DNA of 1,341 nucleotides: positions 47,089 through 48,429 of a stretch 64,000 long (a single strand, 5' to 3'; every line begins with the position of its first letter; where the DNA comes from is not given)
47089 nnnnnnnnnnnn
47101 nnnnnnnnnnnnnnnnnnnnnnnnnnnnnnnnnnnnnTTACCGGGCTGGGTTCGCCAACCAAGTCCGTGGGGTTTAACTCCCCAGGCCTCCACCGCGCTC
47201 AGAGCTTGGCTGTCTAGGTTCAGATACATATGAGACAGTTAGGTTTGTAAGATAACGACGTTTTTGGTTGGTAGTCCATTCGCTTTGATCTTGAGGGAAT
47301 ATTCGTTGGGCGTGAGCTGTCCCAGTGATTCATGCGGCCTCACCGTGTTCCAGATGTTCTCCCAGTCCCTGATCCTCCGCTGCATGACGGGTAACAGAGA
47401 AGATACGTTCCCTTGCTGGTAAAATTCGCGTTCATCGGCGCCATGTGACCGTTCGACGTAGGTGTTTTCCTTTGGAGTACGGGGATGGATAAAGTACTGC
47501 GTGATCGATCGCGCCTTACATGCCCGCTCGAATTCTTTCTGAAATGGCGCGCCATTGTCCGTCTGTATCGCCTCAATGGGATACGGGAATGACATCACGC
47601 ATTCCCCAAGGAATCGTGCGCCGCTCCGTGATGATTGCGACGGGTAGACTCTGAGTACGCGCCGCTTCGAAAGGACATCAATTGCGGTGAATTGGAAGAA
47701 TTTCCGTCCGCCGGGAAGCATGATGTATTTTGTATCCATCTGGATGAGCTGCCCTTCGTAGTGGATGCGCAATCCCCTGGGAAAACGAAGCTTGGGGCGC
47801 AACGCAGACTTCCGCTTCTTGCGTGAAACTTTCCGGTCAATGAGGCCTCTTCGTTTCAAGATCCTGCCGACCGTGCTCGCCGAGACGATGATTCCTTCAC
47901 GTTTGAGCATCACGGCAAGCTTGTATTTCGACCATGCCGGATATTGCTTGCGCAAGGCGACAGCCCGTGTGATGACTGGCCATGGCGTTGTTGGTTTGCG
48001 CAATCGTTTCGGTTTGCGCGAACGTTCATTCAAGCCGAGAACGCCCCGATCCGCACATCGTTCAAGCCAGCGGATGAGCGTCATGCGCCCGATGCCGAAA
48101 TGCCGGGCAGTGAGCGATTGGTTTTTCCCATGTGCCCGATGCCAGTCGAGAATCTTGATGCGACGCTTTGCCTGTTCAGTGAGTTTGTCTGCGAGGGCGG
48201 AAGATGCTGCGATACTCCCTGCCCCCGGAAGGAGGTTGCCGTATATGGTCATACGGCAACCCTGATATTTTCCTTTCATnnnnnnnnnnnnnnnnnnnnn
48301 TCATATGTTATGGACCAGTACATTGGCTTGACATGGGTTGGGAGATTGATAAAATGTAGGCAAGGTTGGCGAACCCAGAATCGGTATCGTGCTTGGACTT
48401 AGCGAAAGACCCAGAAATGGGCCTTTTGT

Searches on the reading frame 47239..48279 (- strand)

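Call 54: search_protein_families(library=pfam, proteins=[window:47239-48279:-], max_evalue=0.001)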
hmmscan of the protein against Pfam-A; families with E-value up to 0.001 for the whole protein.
window:47239-48279:- (346 aa): 6 families
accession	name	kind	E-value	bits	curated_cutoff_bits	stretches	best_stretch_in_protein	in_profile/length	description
PF13683.12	rve_3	-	8.8e-14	51.4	26.5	1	258-324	2-67/67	Integrase core domain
PF00665.32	rve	-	7.9e-12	45.8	32.6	1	175-269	4-102/102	Integrase core domain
PF13565.12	HTH_32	-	2.3e-11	44.5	33.7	1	67-141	1-73/73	Homeodomain-like domain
PF13518.12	HTH_28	-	1.7e-05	25.2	25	1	39-91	1-52/52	Helix-turn-helix domain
PF01498.24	HTH_Tnp_Tc3_2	-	0.00017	22.2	31.5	1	110-154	8-52/72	Transposase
PF13384.12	HTH_23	-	0.00034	20.8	24.6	0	36-79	3-45/50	Homeodomain-like domain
